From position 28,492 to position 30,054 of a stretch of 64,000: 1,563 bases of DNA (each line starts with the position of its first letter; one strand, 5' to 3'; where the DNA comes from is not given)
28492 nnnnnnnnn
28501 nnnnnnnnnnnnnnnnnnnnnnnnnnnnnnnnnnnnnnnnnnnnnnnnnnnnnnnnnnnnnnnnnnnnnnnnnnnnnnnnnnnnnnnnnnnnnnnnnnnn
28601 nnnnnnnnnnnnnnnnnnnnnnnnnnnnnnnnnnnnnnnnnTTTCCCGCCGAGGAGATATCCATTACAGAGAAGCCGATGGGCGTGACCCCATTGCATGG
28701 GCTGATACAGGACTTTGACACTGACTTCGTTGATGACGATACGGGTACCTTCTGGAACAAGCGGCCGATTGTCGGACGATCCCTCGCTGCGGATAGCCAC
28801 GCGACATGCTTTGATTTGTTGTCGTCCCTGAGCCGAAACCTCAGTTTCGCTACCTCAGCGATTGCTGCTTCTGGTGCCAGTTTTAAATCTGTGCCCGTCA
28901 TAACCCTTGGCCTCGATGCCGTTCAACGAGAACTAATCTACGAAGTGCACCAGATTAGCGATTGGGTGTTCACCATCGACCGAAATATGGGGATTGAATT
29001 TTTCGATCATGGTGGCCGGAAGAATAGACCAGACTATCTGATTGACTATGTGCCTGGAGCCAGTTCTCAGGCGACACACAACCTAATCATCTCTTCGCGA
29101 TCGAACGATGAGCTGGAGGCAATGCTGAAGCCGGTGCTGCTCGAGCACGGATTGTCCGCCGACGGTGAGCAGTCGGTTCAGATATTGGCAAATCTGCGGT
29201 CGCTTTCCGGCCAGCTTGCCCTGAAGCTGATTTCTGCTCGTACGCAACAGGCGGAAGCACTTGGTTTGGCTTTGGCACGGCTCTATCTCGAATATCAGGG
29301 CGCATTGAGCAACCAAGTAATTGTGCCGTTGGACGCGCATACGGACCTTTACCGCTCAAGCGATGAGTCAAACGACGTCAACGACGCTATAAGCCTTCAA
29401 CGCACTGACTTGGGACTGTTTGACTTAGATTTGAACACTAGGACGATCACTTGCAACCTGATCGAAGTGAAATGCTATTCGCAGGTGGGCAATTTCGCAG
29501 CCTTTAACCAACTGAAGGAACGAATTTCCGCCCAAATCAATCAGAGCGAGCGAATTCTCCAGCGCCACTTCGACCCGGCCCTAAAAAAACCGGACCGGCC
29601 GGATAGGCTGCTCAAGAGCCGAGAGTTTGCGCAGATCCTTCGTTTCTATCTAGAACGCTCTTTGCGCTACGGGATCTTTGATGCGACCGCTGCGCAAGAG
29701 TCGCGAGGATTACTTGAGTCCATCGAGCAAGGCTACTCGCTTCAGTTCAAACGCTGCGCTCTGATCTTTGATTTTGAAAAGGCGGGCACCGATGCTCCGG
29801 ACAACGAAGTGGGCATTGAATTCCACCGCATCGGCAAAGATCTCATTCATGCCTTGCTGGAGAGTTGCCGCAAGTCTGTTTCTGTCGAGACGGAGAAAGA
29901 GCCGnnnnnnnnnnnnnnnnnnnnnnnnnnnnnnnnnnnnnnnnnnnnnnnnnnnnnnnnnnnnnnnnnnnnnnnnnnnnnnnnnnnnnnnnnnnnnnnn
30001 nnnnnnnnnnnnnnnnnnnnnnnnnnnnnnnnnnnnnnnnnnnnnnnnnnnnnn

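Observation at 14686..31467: Candidate novel six-gene defence system: MTase x2, HsdS, NERD-kinase-NTPase, unknown protein, and a nuclease/HerA giant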

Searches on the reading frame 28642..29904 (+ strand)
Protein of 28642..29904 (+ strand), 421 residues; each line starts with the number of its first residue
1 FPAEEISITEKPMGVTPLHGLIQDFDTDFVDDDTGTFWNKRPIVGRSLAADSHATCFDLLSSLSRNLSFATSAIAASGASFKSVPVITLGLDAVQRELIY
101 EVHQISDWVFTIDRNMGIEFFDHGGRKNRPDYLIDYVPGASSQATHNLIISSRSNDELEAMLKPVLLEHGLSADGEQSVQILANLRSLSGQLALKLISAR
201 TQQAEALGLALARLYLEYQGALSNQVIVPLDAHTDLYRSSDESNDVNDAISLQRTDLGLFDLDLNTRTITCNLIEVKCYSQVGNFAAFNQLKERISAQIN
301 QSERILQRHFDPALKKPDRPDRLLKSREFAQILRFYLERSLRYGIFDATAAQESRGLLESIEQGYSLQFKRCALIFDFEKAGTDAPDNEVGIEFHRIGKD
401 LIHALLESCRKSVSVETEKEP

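Call 51: find_homologous_proteins(query=window:28642-29904:+, max_evalue=0.001)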
Query window:28642-29904:+ (421 aa): 106 proteins with E <= 0.001 among 8000 candidates.
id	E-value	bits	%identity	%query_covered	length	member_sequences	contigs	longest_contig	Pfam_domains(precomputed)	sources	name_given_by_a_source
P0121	2.5e-241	819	93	95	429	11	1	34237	-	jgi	jgi:DNA phosphorothioation-dependent restriction protein DptH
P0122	2.1e-239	812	87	99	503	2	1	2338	-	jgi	jgi:DNA phosphorothioation-dependent restriction protein DptH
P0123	1.1e-235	800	84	100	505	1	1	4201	-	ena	-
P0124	1.3e-230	783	88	95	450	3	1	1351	-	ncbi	ncbi:hypothetical protein, partial [Thiolapillus sp.]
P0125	6.3e-228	775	91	90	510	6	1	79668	-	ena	-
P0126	4.8e-179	614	84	78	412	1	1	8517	-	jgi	jgi:DNA phosphorothioation-dependent restriction protein DptH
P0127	2.4e-176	605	66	97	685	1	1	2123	-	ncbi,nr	ncbi:MAG: ATP-binding protein, partial [Proteobacteria bacterium]|nr:ATP-binding protein [Pseudomona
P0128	4.1e-173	594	94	69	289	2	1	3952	-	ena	-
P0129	2.3e-162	559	84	73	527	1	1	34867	-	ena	-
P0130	3.3e-147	509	85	67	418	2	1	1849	-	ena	-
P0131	4.9e-144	498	56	96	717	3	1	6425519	-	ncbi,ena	-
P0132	1.3e-142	494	56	97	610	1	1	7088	-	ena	-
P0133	1.4e-138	480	87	62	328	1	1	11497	-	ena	-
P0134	3.9e-138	479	94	56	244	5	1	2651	-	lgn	-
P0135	1.2e-137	477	54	100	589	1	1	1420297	-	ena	-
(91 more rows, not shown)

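Call 59: predict_structure(alignment_id=A1)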
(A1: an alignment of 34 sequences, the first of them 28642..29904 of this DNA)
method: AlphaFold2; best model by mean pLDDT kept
length: 421 residues; sequences in the alignment: 34
mean_pLDDT: 67.6   pTM: 0.63
mean pLDDT of the five models: 67.6, 66.7, 66.0, 64.9, 64.8
residues with pLDDT >= 90: 85; 70-90: 135; 50-70: 50; < 50: 151
segments of 3 or more residues with pLDDT < 50: 1-6, 13-24, 34-37, 44-130, 132-151, 246-250, 412-421
pLDDT, mean of each block of 10 residues (from residue 1): 45 44 48 49 47 46 44 43 45 45 34 37 43 45 38 65 87 79 77 71 86 90 84 66 49 71 94 91 87 90 87 78 83 84 84 93 92 94 91 94 85 37 38
secondary structure, 60 per line:
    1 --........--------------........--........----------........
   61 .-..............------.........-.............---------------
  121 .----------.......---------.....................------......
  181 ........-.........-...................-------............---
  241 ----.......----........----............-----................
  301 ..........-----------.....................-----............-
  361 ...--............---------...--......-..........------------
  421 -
elements in order: E3-10 E25-32 E35-42 H53-61 H63-76 E83-91 H93-105 E132-138 E148-154 H155-168 H175-188 H190-198 H200-218 E226-229 H230-237 H245-251 E256-263 E268-279 H285-310 H322-342 H348-359 E366-377 E387-389 E392-397 H399-408
